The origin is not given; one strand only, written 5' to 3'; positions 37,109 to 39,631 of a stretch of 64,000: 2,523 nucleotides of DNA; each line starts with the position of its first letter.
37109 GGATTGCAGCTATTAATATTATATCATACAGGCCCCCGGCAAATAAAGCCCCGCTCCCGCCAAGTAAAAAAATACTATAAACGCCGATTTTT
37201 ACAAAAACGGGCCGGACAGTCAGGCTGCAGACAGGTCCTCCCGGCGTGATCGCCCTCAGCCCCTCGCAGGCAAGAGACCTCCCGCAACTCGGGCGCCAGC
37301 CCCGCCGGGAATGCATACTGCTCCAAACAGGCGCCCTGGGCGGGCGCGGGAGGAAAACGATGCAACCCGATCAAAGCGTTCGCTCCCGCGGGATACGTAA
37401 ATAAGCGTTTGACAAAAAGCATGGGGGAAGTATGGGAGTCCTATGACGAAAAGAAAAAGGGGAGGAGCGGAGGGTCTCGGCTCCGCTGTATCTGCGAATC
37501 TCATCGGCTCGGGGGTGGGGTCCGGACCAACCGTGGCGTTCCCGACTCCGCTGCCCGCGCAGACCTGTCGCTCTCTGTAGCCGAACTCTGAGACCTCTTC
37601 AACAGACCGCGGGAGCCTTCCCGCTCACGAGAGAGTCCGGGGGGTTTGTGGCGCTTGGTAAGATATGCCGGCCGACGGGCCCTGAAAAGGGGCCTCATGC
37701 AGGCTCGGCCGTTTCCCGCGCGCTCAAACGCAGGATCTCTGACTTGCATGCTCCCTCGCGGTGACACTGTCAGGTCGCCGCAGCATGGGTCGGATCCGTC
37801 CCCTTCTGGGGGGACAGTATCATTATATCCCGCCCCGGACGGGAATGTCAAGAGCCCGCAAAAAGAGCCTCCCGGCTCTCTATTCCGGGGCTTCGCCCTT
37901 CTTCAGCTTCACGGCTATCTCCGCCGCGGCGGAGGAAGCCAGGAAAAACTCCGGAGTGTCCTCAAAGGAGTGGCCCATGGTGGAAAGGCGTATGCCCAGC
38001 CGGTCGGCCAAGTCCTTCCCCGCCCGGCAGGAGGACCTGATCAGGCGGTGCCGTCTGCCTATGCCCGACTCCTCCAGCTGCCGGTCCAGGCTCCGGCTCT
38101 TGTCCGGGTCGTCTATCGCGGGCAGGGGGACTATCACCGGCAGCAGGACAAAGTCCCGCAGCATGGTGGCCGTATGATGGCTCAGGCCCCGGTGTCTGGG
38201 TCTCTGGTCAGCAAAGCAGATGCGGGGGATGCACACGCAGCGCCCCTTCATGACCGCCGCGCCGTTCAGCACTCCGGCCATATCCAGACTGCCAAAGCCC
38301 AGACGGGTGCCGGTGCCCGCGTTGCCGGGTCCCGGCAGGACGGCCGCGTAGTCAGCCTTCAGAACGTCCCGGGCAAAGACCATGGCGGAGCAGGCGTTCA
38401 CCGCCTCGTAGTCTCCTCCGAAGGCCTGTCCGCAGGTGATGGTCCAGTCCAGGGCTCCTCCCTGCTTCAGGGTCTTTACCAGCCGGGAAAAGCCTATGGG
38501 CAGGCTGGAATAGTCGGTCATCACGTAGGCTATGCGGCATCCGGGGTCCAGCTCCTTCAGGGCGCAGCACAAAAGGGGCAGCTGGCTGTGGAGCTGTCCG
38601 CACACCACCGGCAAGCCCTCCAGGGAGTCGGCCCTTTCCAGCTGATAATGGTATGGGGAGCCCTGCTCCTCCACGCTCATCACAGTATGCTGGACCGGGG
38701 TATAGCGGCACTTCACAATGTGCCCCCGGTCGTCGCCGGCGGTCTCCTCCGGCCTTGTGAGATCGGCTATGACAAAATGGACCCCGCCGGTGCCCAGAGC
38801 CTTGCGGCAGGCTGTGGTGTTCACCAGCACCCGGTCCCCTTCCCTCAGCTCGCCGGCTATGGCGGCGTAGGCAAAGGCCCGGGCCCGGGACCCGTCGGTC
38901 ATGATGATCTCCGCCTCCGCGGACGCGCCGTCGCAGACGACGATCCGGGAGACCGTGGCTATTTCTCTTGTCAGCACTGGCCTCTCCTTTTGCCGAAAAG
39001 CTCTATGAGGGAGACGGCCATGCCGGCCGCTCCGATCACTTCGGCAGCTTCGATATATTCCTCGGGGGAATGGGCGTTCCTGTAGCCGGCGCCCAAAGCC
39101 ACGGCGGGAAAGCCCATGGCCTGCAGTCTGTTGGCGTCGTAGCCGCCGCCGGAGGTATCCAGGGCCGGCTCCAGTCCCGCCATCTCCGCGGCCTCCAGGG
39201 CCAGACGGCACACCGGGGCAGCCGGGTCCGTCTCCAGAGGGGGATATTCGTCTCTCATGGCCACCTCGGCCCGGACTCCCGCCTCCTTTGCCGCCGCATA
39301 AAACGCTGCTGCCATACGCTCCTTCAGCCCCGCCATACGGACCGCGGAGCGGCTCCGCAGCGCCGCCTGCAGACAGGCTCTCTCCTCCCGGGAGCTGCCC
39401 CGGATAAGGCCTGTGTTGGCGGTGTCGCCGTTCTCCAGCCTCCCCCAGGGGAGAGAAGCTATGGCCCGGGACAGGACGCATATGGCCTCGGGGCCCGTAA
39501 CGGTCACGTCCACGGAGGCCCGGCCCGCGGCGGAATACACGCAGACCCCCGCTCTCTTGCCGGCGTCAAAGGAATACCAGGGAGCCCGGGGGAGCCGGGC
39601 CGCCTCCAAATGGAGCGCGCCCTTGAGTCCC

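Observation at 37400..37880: Orphan ~365-nt transcription unit with perfect promoter and terminator but no ORF: candidate novel structured ncRNA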

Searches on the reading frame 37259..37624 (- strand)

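Call 47: search_protein_families(library=pfam, max_evalue=1, proteins=[window:37259-37624:-])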
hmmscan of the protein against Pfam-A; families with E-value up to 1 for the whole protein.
seq(122 aa): 1 family
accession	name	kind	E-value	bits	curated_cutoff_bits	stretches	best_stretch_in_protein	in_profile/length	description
PF04341.17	DUF485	-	0.23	11.9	28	1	59-88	54-83/88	Protein of unknown function, DUF485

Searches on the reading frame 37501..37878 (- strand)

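Call 9: search_protein_families(library=pfam, proteins=[window:37501-37851:-], max_evalue=0.01)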
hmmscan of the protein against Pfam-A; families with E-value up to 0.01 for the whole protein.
window:37501-37851:- (116 aa): 0 families

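Call 47: search_protein_families(library=pfam, max_evalue=1, proteins=[window:37504-37878:-])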
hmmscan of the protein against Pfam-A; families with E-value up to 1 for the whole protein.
seq(125 aa): 1 family
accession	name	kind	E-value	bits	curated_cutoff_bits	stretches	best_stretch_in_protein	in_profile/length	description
PF05191.20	ADK_lid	-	0.065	13.6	26.6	1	13-35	6-29/36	Adenylate kinase, active site lid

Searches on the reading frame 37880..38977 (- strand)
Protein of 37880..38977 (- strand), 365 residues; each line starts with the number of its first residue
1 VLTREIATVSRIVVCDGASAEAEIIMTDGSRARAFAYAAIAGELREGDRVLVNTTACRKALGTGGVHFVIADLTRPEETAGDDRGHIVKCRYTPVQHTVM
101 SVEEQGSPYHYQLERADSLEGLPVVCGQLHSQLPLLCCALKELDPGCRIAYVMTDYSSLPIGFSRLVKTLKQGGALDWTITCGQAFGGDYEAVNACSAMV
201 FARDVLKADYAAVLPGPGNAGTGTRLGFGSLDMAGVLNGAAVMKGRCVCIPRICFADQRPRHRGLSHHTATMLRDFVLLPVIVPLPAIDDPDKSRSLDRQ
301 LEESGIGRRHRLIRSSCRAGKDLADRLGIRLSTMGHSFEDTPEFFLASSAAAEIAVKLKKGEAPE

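Call 12: find_related_loci(query=window:37883-38899:-, collection=genome_contigs, flank=5000)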
Query window:37883-38899:- (339 aa) in genome_contigs; peptide patterns used: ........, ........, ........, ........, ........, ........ (x = any residue, [..] = any of these).
96 stretches matched a pattern; 1 encode a relative of the query (tblastn E <= 1e-3); 1 distinct loci.
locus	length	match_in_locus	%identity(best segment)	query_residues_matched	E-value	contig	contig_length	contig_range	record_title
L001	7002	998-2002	69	2-336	8e-145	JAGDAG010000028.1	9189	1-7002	MAG: Abditibacteriota bacterium isolate RGIG10284 Yak_Rumen.Co__c759980, whole genome shotgun sequence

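Call 28: find_homologous_proteins(query=window:37880-38977:-, max_evalue=1e-40)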
Query window:37880-38977:- (365 aa): 7579 proteins with E <= 1e-40 among 8000 candidates; the best 120 are listed.
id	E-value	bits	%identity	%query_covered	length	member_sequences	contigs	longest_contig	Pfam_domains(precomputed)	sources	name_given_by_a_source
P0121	2.5e-243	825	100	100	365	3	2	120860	PF12982.13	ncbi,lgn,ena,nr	ncbi:MAG: DUF3866 family protein [Abditibacteriota bacterium]|nr:DUF3866 family protein [Abditibacte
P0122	1.7e-212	723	87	100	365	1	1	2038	PF12982.13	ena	-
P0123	1.4e-153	530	67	99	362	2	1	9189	PF12982.13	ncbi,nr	ncbi:MAG: DUF3866 family protein [Abditibacteriota bacterium]|nr:DUF3866 family protein [Abditibacte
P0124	9.3e-146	504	66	95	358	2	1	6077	PF12982.13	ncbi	-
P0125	2.0e-105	371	49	100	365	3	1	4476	PF12982.13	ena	-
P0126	1.1e-103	365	49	99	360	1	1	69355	PF12982.13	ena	-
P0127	1.5e-97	345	49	95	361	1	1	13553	PF12982.13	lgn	-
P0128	1.6e-96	342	-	-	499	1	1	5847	PF12982.13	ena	-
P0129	1.5e-94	335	48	95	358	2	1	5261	PF12982.13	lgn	-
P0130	2.5e-94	335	48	95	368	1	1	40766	PF12982.13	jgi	jgi:hypothetical protein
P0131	2.8e-94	334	47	95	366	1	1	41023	PF12982.13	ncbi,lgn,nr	ncbi:MAG: DUF3866 family protein [Armatimonadota bacterium]|nr:DUF3866 family protein [Armatimonadot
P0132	5.5e-94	333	47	95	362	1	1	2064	PF12982.13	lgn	-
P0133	6.1e-94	333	47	96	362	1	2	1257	PF12982.13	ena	-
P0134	7.6e-94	333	48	91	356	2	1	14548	PF12982.13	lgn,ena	-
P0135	1.4e-93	332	49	88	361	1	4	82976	PF12982.13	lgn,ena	-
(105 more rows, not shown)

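Call 29: find_encoding_contigs(protein=P0122, flank=3000, max_places=3)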
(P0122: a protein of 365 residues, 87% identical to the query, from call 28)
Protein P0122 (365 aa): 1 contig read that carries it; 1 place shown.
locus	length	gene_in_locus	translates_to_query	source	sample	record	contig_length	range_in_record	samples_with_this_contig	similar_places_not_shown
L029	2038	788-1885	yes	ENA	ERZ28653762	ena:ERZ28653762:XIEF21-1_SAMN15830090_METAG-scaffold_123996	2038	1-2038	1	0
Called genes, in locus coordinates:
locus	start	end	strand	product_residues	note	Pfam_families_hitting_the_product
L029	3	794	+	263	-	?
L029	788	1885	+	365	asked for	PF12982:DUF3866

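Call 30: find_encoding_contigs(protein=P0124, flank=5000, max_places=3)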
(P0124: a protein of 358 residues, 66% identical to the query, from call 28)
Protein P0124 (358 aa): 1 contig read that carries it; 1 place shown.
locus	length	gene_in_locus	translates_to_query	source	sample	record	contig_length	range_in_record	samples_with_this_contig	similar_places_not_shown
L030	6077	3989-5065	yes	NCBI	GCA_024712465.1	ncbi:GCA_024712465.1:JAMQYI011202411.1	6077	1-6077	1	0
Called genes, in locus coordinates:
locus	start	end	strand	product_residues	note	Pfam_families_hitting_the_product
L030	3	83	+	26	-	?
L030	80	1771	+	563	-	PF05833:NFACT_N, PF05670:NFACT-R_1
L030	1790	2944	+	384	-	PF04389:Peptidase_M28, PF05343:Peptidase_M42 (faint), PF01546:Peptidase_M20, PF07687:M20_dimer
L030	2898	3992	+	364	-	PF04389:Peptidase_M28, PF01546:Peptidase_M20, PF05343:Peptidase_M42 (weak)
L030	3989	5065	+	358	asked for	PF12982:DUF3866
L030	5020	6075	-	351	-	?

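Call 37: list_cluster_members(proteins=[P0121, P0122, P0001, P0002])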
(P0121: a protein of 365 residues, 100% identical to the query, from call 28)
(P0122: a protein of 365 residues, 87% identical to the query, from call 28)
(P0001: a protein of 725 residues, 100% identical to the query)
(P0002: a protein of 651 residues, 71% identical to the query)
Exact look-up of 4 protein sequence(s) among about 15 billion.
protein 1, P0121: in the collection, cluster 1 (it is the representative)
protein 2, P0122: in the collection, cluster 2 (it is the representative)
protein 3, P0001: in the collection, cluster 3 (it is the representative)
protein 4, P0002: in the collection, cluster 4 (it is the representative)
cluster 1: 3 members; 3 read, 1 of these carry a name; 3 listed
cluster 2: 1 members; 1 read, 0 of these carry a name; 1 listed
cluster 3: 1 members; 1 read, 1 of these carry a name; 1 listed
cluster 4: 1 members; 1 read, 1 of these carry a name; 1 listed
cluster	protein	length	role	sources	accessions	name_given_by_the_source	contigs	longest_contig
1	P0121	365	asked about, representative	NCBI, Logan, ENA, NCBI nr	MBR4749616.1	MAG: DUF3866 family protein [Abditibacteriota bacterium] | DUF3866 family protein [Abditibacteriota bacterium]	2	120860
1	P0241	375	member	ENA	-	-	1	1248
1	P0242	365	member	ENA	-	-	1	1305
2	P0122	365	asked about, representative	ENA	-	-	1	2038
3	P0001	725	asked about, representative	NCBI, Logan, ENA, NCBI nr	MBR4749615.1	MAG: HD domain-containing protein [Abditibacteriota bacterium] | HD domain-containing protein [Abditibacteriota bacterium]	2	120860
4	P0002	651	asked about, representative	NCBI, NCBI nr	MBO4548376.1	MAG: HD domain-containing protein, partial [Abditibacteriota bacterium] | HD domain-containing protein [Abditibacteriota bacterium]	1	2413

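Call 38: find_encoding_contigs(protein=P0242, flank=3000, max_places=3)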
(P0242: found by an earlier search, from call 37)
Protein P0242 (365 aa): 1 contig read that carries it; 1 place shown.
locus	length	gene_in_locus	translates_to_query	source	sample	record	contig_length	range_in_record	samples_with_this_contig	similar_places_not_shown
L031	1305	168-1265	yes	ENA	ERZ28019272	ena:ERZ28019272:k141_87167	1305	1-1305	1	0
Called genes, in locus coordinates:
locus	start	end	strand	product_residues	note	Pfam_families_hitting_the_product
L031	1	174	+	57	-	?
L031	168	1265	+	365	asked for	PF12982:DUF3866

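Call 39: find_encoding_contigs(protein=P0241, flank=3000, max_places=3)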
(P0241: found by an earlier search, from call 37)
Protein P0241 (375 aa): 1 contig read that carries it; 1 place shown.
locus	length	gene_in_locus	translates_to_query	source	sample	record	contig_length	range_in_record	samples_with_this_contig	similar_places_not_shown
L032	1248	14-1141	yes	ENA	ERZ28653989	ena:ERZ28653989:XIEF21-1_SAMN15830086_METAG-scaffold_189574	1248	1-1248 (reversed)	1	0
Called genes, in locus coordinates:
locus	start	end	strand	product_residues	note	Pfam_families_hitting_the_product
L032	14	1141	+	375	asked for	PF12982:DUF3866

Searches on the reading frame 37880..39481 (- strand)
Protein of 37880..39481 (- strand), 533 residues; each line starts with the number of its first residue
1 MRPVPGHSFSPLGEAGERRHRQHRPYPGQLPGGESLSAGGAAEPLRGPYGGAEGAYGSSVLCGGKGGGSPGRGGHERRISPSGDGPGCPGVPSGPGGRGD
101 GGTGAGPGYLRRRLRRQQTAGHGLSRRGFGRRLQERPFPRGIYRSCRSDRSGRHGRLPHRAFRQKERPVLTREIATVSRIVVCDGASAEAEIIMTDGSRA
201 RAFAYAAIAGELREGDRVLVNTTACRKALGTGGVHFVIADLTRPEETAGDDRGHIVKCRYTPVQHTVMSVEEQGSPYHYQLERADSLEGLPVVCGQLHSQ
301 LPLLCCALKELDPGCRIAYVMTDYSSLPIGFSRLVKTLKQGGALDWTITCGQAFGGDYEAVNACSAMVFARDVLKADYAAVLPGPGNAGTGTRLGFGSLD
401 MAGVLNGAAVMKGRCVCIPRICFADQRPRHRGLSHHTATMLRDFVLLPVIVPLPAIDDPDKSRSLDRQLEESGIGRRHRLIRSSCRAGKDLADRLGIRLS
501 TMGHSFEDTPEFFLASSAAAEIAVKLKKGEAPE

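Call 9: search_protein_families(library=pfam, proteins=[window:37880-39481:-], max_evalue=0.01)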
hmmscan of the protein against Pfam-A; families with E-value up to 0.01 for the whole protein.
window:37880-39481:- (533 aa): 1 family
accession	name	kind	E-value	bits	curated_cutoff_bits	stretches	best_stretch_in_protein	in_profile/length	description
PF12982.12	DUF3866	-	9.4e-115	383.6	25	1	201-520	1-318/318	Protein of unknown function (DUF3866)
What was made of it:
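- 37880..38977 (-): DUF3866 gene (365 aa), last gene of an NFACT-M28-M28-DUF3866 operon. The 533-aa ORF in the mechanical list is an over-extension. Pfam PF12982, E 9.4e-115 (call 9).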
